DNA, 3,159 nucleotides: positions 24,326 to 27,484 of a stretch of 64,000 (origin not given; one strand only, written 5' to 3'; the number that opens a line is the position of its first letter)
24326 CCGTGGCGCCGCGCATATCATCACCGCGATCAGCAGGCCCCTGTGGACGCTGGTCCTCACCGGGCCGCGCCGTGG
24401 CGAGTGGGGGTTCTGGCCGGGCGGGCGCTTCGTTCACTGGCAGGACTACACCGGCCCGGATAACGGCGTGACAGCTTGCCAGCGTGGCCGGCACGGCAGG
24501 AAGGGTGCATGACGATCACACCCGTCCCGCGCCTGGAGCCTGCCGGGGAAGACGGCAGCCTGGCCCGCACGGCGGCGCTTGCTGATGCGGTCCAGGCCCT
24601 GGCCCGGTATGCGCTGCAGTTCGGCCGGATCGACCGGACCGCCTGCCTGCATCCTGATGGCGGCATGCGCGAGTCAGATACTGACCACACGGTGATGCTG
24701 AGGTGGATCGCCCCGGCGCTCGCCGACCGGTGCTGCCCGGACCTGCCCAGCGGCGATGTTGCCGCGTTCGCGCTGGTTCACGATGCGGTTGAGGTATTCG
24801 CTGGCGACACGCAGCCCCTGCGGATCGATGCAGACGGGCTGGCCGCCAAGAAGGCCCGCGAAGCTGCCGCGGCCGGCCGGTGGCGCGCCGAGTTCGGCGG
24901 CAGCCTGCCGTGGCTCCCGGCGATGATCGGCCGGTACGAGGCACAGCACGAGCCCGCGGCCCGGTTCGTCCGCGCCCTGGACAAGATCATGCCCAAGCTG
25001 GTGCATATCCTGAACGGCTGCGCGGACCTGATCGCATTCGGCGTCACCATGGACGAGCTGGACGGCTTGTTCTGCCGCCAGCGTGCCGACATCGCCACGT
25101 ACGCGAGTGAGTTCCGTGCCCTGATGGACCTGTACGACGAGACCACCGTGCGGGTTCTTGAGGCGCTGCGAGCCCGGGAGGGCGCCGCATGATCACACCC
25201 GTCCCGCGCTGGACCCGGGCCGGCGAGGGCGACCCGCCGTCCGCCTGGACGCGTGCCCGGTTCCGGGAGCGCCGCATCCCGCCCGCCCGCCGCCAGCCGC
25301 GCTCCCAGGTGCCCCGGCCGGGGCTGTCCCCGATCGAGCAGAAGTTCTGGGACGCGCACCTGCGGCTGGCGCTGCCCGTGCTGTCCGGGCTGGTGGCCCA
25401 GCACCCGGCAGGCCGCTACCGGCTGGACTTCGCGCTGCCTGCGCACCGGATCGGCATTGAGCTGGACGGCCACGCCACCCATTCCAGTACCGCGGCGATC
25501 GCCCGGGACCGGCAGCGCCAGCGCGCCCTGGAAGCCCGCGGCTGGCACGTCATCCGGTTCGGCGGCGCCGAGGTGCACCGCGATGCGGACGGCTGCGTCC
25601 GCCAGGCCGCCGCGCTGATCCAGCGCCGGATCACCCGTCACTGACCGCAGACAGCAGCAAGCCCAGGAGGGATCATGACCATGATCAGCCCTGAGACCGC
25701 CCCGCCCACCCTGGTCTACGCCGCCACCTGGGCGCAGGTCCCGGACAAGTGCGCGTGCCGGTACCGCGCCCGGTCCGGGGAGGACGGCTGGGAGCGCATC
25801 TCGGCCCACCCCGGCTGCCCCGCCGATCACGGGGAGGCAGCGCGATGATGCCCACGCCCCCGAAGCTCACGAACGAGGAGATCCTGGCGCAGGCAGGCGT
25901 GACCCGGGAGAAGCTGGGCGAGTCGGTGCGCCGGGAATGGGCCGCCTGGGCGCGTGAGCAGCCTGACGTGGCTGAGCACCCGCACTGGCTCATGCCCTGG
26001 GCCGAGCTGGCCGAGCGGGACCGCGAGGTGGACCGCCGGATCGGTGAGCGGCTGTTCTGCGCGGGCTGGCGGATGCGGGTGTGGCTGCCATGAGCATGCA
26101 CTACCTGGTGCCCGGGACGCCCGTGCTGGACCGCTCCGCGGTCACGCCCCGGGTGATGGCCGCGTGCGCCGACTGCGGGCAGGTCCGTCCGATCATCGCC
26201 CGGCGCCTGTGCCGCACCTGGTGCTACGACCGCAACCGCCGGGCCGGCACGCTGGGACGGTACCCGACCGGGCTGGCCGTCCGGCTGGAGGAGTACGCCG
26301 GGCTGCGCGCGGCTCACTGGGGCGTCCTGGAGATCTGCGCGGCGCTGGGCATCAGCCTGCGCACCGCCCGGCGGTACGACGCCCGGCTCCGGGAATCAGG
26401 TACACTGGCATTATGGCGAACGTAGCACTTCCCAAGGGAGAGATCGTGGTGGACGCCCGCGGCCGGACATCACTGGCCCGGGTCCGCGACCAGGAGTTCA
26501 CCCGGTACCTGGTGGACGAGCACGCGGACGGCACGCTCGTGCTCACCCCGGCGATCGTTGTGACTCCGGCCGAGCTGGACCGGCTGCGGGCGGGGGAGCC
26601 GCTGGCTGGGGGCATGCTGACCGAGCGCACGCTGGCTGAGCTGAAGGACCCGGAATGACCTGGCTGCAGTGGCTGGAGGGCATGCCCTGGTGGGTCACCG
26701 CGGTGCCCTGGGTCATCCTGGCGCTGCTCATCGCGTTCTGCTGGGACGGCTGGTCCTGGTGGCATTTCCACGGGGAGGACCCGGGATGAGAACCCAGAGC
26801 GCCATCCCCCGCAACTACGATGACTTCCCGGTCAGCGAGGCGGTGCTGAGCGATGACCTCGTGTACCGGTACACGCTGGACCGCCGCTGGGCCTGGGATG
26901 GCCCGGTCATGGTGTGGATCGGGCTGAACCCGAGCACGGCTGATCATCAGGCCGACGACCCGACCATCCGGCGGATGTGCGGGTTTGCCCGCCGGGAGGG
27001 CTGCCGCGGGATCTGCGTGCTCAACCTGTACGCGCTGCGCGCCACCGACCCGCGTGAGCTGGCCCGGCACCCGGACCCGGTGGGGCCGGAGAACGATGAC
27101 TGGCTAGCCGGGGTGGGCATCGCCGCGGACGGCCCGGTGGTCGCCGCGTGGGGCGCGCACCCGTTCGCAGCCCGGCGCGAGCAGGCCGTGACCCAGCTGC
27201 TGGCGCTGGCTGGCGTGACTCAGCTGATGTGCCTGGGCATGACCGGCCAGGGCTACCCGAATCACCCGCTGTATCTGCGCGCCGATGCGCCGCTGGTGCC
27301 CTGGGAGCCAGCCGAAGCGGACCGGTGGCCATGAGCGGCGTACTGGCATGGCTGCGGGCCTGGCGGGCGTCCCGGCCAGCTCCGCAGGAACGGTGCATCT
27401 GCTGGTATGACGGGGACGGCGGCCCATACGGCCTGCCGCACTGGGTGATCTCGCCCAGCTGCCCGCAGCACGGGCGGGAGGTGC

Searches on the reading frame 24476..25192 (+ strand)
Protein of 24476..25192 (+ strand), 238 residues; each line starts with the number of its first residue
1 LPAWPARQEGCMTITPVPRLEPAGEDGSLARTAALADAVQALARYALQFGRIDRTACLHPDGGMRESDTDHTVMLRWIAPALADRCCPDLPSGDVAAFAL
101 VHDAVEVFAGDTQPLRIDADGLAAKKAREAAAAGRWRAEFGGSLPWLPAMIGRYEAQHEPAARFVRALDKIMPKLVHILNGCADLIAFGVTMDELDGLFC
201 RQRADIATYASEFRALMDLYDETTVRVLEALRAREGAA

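Call 25: search_protein_families(library=pfam, proteins=[window:24476-25192:+], max_evalue=0.01)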
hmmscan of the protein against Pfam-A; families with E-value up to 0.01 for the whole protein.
window:24476-25192:+ (238 aa): 1 family
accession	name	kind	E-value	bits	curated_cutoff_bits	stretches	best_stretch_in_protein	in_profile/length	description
PF13023.12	HD_3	-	3.3e-14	53.6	22.5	1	54-197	9-151/165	HD domain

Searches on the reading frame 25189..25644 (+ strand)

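Call 27: search_protein_families(library=pfam, proteins=[window:25189-25644:+], max_evalue=0.01)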
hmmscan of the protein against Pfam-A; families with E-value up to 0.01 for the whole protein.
window:25189-25644:+ (151 aa): 2 families
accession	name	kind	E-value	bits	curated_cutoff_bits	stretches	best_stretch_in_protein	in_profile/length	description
PF18741.7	MTES_1575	-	1e-13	51.6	38.2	1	70-139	18-91/96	REase_MTES_1575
PF04480.18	DUF559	-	1.3e-12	48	20.6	1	47-140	15-104/109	Protein of unknown function (DUF559)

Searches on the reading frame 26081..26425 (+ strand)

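Call 27: search_protein_families(library=pfam, proteins=[window:26081-26425:+], max_evalue=0.01)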
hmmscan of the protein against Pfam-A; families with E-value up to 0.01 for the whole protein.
window:26081-26425:+ (114 aa): 2 families
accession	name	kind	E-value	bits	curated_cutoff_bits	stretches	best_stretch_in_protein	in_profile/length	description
PF13384.12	HTH_23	-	0.0014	18.9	24.6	1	75-107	13-45/50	Homeodomain-like domain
PF13551.12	HTH_29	-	0.0027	18.2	28.1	1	77-109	10-42/64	Winged helix-turn helix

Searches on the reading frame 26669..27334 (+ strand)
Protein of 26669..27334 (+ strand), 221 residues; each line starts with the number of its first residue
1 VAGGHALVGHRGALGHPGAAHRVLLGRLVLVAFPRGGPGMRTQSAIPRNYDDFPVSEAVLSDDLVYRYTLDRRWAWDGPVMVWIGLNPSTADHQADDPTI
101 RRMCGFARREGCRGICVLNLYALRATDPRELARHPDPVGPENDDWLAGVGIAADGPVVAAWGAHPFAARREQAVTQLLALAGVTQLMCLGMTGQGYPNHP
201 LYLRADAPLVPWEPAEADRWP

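Call 25: search_protein_families(library=pfam, proteins=[window:26669-27334:+], max_evalue=0.01)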
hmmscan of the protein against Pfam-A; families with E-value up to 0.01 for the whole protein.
window:26669-27334:+ (221 aa): 1 family
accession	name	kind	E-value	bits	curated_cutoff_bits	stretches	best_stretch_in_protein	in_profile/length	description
PF07799.17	DUF1643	-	4e-37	127.7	22.5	1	67-201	1-134/134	Protein of unknown function (DUF1643)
